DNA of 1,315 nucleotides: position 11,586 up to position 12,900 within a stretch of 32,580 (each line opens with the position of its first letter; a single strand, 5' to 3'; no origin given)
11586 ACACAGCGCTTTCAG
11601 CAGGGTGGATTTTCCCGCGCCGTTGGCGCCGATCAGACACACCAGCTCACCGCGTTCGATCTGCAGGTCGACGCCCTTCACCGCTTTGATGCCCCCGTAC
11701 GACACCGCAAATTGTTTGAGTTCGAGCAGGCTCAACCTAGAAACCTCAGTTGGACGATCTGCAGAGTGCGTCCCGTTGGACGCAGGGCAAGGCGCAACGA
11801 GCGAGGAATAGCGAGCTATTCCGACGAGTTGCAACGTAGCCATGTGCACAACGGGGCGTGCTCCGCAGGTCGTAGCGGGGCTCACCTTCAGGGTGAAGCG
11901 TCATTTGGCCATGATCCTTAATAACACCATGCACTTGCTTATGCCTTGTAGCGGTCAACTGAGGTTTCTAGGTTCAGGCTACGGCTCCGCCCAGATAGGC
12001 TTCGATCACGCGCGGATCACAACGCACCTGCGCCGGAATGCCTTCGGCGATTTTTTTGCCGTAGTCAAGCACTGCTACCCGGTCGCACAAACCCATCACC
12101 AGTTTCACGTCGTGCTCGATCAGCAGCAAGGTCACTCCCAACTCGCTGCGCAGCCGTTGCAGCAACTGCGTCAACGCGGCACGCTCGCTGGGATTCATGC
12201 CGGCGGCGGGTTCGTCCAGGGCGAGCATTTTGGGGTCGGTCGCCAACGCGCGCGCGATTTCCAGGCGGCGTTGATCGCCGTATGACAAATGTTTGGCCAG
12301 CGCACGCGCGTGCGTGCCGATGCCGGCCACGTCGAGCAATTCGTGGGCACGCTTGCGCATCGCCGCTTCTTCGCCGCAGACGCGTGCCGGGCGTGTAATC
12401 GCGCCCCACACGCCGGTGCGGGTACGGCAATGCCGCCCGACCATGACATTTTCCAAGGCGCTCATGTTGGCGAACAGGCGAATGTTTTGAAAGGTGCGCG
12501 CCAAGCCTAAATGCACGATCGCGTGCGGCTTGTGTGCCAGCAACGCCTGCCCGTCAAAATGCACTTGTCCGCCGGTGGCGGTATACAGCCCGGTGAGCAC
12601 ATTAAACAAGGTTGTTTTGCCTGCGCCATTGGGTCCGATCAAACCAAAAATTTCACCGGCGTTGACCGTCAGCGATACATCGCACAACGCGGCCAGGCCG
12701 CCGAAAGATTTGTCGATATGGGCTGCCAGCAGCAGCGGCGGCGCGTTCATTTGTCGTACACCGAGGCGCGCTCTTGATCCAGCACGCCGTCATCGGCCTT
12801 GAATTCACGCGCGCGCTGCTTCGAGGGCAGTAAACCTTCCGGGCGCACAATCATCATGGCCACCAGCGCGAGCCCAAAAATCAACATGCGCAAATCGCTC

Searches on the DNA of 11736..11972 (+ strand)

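Call 50: search_dna_similar(query=window:11736-11972:+, collection=plasmids, mode=distant, max_evalue=0.01, max_rows=30)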
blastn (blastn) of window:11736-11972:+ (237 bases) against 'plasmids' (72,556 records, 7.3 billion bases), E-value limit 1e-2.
No match.

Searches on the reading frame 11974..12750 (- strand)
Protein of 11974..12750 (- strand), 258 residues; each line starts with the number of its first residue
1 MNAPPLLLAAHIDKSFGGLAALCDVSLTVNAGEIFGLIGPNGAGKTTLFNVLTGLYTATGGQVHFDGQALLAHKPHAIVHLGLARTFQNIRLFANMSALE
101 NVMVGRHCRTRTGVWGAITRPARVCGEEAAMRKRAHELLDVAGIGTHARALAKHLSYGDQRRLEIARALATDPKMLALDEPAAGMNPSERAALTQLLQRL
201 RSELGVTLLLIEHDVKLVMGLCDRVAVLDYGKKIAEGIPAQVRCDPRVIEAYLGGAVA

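Call 11: search_protein_families(library=ncbifam, proteins=[window:11974-12750:-])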
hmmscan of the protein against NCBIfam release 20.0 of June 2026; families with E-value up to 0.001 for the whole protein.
window:11974-12750:- (258 aa): 187 families (the best 25 are shown)
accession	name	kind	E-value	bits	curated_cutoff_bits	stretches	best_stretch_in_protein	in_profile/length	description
NF008449.1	PRK11300.1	equivalog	2e-82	276.3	362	1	6-255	5-254/255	high-affinity branched-chain amino acid ABC transporter ATP-binding protein LivG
TIGR03411.1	urea_trans_UrtD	equivalog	5.1e-57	193.3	304.1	1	7-254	3-241/242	urea ABC transporter ATP-binding protein UrtD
TIGR04406.1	LPS_export_lptB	equivalog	9.9e-46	156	240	1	7-255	2-235/239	LPS export ABC transporter ATP-binding protein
TIGR01188.1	drrA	subfamily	1e-42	146.5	312.45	1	14-242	1-211/302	daunorubicin resistance ABC transporter, ATP-binding protein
TIGR03265.1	PhnT2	equivalog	5.3e-41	141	457.7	1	8-247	6-227/353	putative 2-aminoethylphosphonate ABC transporter ATP-binding protein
NF047930.1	ABC_ATP_B6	equivalog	3.9e-40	137.9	670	1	10-242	6-223/510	putative B6 ABC transporter ATP-binding protein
NF008442.0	PRK11288.1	equivalog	6.5e-40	136.8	689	1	5-236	6-224/504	L-arabinose ABC transporter ATP-binding protein AraG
NF041861.1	YtfR_transport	equivalog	7.1e-40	136.8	850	1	6-237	1-219/492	galactofuranose ABC transporter, ATP-binding protein YtfR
NF008144.0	PRK10895.1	equivalog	1.5e-39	135.9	381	1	7-255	4-237/241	LPS export ABC transporter ATP-binding protein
NF008030.0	PRK10762.1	equivalog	4.4e-39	134.5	745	1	6-254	4-239/501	ribose ABC transporter ATP-binding protein RbsA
TIGR03410.1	urea_trans_UrtE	equivalog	7e-39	133.6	285.8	1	10-242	4-219/230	urea ABC transporter ATP-binding subunit UrtE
NF040905.2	GguA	equivalog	1.4e-38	132.5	810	1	10-236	5-220/500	multiple monosaccharide ABC transporter ATP-binding protein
NF010069.0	PRK13549.1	equivalog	4.6e-38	130.9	699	1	5-244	4-232/513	xylose ABC transporter ATP-binding protein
TIGR03864.1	PQQ_ABC_ATP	hypoth_equivalog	6e-38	130.6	302.25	1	9-244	4-221/236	ABC transporter, ATP-binding subunit, PQQ-dependent alcohol dehydrogenase system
TIGR02315.1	ABC_phnC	equivalog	9.6e-38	130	266.1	1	10-242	5-233/243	phosphonate ABC transporter ATP-binding protein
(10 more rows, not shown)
